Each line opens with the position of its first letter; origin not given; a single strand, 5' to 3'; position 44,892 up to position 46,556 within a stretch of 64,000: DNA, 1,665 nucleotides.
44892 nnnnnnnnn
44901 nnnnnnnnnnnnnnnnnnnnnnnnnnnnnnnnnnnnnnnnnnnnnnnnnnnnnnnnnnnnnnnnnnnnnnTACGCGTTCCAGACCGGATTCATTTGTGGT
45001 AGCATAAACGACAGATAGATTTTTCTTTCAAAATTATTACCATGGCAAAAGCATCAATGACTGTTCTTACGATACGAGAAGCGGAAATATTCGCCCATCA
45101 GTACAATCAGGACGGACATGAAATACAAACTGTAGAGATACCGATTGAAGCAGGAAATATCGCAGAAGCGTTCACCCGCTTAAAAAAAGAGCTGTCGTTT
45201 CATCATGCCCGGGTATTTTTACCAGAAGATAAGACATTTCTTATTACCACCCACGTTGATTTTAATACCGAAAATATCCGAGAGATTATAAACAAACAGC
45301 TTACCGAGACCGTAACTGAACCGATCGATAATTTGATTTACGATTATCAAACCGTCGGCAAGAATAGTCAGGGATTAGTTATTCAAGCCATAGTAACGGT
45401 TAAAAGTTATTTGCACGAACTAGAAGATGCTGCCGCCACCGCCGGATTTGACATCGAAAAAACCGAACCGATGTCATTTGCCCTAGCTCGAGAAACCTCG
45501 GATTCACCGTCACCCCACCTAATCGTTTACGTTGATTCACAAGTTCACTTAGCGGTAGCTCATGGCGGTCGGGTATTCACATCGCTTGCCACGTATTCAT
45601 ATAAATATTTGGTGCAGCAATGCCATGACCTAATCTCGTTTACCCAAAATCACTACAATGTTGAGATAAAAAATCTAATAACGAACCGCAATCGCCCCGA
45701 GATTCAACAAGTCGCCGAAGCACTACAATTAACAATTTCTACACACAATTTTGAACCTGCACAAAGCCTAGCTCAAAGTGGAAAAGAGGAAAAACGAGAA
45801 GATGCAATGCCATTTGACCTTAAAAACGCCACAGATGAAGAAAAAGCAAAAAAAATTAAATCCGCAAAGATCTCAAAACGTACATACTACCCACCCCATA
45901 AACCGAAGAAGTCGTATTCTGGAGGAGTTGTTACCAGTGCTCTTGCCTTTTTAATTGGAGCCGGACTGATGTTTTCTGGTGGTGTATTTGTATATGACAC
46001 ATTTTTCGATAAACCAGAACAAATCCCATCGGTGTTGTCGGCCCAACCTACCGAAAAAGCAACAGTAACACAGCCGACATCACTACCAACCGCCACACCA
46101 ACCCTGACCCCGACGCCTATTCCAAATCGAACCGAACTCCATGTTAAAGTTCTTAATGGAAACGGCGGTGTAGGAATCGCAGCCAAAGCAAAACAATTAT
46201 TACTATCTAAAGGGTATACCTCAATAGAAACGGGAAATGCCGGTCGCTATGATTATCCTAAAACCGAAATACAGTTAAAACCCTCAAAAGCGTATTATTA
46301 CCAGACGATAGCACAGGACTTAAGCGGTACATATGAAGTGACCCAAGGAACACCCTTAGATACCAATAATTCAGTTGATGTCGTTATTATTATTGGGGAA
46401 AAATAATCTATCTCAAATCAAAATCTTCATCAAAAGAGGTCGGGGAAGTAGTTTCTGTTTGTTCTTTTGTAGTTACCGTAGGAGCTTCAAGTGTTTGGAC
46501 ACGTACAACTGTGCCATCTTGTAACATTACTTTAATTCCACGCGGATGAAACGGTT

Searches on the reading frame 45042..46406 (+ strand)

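Call 20: search_protein_families(library=pfam, proteins=[window:45042-46406:+], max_evalue=0.00001)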
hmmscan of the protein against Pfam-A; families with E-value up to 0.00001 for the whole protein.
window:45042-46406:+ (454 aa): 1 family
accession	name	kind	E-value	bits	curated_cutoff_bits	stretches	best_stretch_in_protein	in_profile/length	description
PF13399.11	LytR_C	-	3.4e-10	41.1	22.2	1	366-453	2-84/86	LytR cell envelope-related transcriptional attenuator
